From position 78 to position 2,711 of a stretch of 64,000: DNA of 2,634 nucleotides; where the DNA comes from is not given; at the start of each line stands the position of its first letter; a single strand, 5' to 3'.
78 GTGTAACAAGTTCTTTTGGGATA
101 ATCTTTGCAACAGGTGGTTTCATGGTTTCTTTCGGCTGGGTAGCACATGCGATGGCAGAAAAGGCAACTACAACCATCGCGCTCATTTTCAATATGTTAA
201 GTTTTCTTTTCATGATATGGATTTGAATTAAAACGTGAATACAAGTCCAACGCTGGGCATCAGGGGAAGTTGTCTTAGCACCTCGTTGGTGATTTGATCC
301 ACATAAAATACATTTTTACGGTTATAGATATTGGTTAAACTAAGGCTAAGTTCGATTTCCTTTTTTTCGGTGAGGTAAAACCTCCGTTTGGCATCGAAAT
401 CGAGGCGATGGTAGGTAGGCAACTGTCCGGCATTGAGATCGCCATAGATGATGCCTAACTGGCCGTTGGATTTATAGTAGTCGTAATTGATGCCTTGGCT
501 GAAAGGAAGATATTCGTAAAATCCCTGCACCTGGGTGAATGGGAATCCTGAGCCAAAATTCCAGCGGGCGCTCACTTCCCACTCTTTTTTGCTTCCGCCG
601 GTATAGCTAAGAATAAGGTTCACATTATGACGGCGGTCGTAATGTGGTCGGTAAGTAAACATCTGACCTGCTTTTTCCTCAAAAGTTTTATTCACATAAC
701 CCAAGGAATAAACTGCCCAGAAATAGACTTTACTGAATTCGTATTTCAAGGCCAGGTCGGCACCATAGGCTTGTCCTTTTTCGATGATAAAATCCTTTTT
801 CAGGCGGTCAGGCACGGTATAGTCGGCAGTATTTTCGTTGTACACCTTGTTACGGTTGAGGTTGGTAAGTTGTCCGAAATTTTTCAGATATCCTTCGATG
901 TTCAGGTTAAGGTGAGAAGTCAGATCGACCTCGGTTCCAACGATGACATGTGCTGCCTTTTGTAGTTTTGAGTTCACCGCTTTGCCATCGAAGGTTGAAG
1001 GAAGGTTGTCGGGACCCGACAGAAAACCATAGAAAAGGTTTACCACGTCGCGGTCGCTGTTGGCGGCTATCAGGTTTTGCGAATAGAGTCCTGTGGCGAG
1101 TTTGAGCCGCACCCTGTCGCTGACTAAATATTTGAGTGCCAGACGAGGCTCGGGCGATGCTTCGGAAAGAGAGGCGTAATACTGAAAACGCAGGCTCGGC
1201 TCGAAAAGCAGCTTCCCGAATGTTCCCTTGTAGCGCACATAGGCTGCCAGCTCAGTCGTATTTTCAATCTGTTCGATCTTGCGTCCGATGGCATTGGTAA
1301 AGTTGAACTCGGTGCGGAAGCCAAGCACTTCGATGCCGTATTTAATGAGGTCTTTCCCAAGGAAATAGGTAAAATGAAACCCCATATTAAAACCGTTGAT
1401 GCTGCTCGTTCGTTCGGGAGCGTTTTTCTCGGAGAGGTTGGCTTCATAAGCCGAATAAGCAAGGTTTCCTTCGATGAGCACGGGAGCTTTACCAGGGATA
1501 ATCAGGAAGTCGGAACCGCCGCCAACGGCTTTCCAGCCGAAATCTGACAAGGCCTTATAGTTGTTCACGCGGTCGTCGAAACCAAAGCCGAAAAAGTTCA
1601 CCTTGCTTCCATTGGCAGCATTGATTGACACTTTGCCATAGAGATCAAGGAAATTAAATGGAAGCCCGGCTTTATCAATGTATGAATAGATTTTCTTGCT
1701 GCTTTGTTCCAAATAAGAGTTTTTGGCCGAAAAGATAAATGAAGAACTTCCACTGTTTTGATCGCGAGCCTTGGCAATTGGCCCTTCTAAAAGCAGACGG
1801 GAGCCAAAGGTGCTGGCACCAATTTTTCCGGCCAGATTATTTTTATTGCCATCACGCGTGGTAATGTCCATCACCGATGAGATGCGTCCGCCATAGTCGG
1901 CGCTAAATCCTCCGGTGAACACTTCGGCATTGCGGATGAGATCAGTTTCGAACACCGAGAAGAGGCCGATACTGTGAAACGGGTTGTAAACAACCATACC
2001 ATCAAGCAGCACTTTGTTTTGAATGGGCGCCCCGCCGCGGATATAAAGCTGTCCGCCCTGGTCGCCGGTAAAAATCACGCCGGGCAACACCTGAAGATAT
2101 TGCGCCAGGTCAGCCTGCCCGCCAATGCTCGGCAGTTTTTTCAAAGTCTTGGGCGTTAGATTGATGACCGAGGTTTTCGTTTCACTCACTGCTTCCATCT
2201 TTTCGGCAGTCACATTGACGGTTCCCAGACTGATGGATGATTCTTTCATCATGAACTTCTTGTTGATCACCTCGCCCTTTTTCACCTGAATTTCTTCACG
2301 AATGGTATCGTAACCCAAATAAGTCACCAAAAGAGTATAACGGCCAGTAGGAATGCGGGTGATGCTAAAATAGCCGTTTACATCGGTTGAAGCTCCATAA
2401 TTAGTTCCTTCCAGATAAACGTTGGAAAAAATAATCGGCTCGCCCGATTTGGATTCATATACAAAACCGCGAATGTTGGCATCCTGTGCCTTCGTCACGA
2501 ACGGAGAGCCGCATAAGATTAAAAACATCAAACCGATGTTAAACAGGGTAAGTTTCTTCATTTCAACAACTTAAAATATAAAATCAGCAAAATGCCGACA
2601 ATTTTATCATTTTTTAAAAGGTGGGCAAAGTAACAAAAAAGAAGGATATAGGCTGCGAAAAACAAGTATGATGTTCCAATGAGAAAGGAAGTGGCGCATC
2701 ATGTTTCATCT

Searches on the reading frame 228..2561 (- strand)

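Call 76: search_protein_families(library=pfam, proteins=[window:228-2561:-], max_evalue=0.001)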
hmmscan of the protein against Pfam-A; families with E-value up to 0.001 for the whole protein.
window:228-2561:- (777 aa): 4 families
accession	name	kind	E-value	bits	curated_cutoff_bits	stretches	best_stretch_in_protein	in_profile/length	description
PF13715.12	CarbopepD_reg_2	-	4e-22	78.5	32.2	1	30-117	1-88/88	CarboxypepD_reg-like domain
PF13620.12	CarboxypepD_reg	-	6.3e-14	52.5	32.3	1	30-103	2-79/82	Carboxypeptidase regulatory-like domain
PF07715.20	Plug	-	2.4e-11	44.5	23.9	1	126-226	3-102/107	TonB-dependent Receptor Plug Domain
PF08308.17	PEGA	-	1.5e-05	25.2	20.8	1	46-102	13-64/71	PEGA domain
